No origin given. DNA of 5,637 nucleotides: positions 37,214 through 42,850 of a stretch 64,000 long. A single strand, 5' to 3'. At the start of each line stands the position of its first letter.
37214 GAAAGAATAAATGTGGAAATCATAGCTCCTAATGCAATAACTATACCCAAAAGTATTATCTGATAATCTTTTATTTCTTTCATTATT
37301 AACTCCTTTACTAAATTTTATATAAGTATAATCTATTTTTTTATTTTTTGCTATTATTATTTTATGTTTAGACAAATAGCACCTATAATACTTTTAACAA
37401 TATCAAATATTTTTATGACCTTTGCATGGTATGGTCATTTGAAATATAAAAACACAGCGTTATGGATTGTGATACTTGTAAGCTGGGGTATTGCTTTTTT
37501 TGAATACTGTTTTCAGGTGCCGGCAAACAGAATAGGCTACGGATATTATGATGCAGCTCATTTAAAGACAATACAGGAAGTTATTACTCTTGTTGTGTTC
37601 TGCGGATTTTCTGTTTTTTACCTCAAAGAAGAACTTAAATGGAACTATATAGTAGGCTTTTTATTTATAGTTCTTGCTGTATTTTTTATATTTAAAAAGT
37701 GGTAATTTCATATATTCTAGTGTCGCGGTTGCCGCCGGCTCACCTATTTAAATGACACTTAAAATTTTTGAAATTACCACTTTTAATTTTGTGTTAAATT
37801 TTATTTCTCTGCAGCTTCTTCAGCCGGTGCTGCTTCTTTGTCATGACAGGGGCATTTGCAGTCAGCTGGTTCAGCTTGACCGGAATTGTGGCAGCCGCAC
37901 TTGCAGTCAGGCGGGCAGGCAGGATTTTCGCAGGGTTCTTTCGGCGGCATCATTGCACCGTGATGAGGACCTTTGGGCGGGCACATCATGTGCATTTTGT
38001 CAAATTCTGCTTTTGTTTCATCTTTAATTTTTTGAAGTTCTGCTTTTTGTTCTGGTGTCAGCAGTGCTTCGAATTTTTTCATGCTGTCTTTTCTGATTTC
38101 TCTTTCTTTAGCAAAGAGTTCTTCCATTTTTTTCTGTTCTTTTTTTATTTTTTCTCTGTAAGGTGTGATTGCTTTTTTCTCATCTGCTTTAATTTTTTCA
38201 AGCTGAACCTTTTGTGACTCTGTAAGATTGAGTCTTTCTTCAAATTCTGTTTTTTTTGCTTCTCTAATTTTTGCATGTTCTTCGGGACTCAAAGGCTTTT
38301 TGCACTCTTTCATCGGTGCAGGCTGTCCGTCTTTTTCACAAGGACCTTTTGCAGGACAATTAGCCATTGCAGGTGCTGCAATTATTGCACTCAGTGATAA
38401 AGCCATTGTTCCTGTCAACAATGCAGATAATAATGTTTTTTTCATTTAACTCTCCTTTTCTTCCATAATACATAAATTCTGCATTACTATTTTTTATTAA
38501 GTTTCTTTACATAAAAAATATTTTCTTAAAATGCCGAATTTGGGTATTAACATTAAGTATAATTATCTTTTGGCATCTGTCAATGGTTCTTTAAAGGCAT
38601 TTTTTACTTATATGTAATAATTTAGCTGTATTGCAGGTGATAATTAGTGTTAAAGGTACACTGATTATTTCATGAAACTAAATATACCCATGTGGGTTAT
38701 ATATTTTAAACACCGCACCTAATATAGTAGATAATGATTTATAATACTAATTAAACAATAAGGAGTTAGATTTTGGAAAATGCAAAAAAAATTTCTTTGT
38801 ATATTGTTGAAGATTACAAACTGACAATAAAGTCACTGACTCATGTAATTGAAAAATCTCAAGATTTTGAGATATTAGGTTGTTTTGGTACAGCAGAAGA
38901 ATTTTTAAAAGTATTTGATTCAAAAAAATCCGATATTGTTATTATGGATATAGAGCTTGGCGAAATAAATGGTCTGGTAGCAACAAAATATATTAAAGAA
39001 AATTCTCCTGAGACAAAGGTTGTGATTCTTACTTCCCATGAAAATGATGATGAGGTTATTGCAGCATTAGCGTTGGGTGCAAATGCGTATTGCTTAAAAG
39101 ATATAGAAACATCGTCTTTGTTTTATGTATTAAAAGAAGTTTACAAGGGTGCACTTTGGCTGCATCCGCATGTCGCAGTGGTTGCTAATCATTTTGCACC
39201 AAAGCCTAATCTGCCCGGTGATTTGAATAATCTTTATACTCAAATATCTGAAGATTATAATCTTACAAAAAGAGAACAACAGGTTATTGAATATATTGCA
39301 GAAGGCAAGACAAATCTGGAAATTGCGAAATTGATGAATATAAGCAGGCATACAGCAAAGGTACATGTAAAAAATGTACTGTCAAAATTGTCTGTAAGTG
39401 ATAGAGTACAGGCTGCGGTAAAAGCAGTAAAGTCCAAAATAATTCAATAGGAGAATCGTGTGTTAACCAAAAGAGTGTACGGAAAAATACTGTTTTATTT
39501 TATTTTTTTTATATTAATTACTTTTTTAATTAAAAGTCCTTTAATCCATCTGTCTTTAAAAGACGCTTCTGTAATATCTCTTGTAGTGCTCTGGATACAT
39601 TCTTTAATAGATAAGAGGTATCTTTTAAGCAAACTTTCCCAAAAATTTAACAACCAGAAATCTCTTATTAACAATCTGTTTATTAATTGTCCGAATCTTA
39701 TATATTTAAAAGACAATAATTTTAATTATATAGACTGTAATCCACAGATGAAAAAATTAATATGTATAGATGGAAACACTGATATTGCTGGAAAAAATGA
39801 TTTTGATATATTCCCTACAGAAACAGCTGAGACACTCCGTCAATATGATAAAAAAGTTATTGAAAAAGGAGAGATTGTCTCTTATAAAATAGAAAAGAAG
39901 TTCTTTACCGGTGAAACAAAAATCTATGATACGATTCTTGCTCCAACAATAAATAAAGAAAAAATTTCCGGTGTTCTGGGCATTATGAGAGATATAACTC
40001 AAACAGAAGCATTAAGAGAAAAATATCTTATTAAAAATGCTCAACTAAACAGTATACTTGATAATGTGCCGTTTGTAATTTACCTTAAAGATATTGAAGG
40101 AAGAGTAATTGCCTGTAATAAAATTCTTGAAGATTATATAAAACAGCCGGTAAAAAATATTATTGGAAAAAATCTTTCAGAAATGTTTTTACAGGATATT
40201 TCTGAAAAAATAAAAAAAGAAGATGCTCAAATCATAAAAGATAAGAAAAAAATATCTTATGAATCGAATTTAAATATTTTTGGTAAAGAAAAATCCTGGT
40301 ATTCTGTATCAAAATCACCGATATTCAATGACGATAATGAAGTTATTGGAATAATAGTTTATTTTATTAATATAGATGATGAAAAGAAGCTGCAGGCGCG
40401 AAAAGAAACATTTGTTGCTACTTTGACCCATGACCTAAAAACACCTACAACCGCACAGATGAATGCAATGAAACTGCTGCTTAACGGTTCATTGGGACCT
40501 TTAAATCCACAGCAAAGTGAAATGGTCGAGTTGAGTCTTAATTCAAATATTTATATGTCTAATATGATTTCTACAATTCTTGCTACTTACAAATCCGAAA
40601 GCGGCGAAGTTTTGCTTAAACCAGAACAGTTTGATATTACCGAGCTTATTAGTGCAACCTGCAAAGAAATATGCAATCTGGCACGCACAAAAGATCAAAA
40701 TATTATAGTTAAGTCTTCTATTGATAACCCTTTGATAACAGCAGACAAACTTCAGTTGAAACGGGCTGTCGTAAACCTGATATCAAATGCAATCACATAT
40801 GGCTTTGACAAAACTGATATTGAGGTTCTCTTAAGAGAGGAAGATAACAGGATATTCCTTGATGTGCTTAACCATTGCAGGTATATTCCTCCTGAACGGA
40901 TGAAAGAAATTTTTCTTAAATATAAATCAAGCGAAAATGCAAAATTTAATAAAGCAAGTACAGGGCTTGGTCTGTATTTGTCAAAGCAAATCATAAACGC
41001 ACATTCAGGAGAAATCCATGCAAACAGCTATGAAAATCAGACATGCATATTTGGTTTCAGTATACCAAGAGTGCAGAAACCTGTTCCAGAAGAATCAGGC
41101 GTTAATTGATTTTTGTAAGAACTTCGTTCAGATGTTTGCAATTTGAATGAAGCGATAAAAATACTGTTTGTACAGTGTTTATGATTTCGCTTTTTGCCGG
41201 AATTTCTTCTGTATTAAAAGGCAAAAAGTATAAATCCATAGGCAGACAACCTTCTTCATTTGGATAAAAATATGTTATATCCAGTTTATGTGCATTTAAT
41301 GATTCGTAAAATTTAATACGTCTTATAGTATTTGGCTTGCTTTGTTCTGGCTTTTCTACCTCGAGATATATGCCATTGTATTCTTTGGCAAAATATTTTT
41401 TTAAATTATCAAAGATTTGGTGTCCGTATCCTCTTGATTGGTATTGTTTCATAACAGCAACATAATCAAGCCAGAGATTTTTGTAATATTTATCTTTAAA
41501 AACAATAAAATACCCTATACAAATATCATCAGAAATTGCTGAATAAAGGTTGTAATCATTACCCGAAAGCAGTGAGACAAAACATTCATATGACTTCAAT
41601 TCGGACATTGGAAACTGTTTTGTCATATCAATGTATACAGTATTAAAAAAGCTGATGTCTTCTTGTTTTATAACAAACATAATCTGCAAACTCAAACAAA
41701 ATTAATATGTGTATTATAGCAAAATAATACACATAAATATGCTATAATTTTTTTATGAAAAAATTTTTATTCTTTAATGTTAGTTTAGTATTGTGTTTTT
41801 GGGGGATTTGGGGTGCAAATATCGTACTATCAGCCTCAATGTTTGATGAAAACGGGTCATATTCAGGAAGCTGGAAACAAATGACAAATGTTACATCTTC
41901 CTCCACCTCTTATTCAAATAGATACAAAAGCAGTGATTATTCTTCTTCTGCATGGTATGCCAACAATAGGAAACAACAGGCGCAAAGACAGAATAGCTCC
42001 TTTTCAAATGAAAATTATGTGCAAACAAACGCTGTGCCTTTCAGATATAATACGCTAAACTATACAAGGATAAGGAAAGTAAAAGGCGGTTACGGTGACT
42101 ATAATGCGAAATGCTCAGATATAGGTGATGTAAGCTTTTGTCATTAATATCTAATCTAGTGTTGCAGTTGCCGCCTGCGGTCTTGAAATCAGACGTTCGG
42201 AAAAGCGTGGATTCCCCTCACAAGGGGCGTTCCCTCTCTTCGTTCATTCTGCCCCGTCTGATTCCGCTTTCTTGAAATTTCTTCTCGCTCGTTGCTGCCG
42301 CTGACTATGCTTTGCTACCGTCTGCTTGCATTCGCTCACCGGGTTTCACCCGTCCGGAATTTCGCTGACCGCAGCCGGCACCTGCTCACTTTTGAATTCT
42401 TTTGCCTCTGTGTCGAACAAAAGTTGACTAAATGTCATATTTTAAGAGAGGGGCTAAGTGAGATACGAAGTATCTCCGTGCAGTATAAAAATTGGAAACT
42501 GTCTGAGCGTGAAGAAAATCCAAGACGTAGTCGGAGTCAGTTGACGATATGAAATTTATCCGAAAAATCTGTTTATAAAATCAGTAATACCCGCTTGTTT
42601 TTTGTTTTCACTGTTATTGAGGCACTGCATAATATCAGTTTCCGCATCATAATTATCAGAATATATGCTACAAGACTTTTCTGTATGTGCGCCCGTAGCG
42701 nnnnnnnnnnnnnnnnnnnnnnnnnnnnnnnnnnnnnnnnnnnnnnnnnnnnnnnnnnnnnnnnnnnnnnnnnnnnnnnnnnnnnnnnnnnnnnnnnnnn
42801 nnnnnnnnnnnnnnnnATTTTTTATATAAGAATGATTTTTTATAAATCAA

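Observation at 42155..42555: Dispersed modular intergenic repeat family linking four ORF-free loci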

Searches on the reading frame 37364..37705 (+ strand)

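Call 13: search_protein_families(library=pfam, proteins=[window:37364-37705:+], max_evalue=0.01)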
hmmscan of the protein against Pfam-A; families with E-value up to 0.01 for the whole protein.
window:37364-37705:+ (113 aa): 2 families
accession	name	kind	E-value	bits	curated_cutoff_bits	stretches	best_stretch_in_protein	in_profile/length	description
PF04342.18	DMT_6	-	2e-48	163.4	25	1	7-110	1-104/104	Putative member of DMT superfamily (DUF486)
PF01027.25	Bax1-I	-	0.0046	17.2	34.1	1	8-110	41-138/207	Inhibitor of apoptosis-promoting Bax1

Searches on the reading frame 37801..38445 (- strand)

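Call 13: search_protein_families(library=pfam, proteins=[window:37801-38445:-], max_evalue=0.01)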
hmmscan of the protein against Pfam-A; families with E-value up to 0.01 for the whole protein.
window:37801-38445:- (214 aa): 2 families
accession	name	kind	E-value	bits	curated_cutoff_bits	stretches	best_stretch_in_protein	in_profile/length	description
PF07813.17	LTXXQ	-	2.1e-09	38.4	24.3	1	66-140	7-99/100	LTXXQ motif family protein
PF13801.11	Metal_resist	-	0.00032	21.3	29.2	0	72-114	40-82/125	Heavy-metal resistance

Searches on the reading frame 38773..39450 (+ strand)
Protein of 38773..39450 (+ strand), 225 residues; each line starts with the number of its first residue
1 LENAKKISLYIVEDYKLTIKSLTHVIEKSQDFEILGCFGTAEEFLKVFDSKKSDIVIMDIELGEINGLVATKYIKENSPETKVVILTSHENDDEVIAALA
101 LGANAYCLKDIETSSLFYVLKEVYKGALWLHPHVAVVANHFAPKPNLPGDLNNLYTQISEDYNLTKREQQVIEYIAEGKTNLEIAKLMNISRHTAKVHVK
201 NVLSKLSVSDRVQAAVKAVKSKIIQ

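Call 13: search_protein_families(library=pfam, proteins=[window:38773-39450:+], max_evalue=0.01)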
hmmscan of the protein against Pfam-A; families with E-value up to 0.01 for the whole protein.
window:38773-39450:+ (225 aa): 6 families
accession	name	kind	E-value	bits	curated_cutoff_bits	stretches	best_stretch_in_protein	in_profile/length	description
PF00072.30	Response_reg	-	1.5e-21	77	30.2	1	10-117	2-107/111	Response regulator receiver domain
PF00196.25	GerE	-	2.6e-18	65.8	23.5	1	163-218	2-57/57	Bacterial regulatory proteins, luxR family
PF08281.18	Sigma70_r4_2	-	2.1e-05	24.5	25.7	1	164-206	11-54/54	Sigma-70, region 4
PF04545.22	Sigma70_r4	-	8e-05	22.5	24.1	1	164-206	5-48/50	Sigma-70, region 4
PF13384.12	HTH_23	-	0.0011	19.2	24.6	1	166-197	5-36/50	Homeodomain-like domain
PF20274.4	cREC_REC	-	0.0056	17.8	27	0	38-90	18-76/88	Cyclic-phosphate processing Receiver domain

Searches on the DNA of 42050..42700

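Call 10: search_rna_families(source=window, start=42050, end=42700, threshold=evalue, max_evalue=10, show_alignments=3)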
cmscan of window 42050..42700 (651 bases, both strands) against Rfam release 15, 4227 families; matches with E-value up to 10: 1.
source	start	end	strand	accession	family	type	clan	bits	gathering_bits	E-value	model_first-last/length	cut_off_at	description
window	42482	42499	+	RF01371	CRISPR-DR58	Gene; CRISPR;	-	16.9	38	2.4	1-37/37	no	CRISPR RNA direct repeat element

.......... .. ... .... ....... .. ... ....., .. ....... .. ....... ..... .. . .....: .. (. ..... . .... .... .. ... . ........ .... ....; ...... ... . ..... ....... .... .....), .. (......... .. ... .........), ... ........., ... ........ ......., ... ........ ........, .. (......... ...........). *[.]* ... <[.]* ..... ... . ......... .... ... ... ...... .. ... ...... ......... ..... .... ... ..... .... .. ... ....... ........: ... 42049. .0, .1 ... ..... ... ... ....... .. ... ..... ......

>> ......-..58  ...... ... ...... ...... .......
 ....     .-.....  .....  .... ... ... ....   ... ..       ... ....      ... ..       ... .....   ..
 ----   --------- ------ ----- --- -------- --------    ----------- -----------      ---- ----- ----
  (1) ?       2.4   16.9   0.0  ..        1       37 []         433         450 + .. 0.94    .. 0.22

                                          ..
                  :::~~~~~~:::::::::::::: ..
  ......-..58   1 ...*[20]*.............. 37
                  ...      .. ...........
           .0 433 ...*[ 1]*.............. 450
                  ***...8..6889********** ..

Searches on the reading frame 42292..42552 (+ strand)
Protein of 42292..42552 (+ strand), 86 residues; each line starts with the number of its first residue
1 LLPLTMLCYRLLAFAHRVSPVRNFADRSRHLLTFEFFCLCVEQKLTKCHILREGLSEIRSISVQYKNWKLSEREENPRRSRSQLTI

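Call 66: search_protein_families(library=pfam, proteins=[window:42292-42552:+], max_evalue=0.01)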
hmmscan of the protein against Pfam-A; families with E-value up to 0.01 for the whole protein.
window:42292-42552:+ (86 aa): 0 families
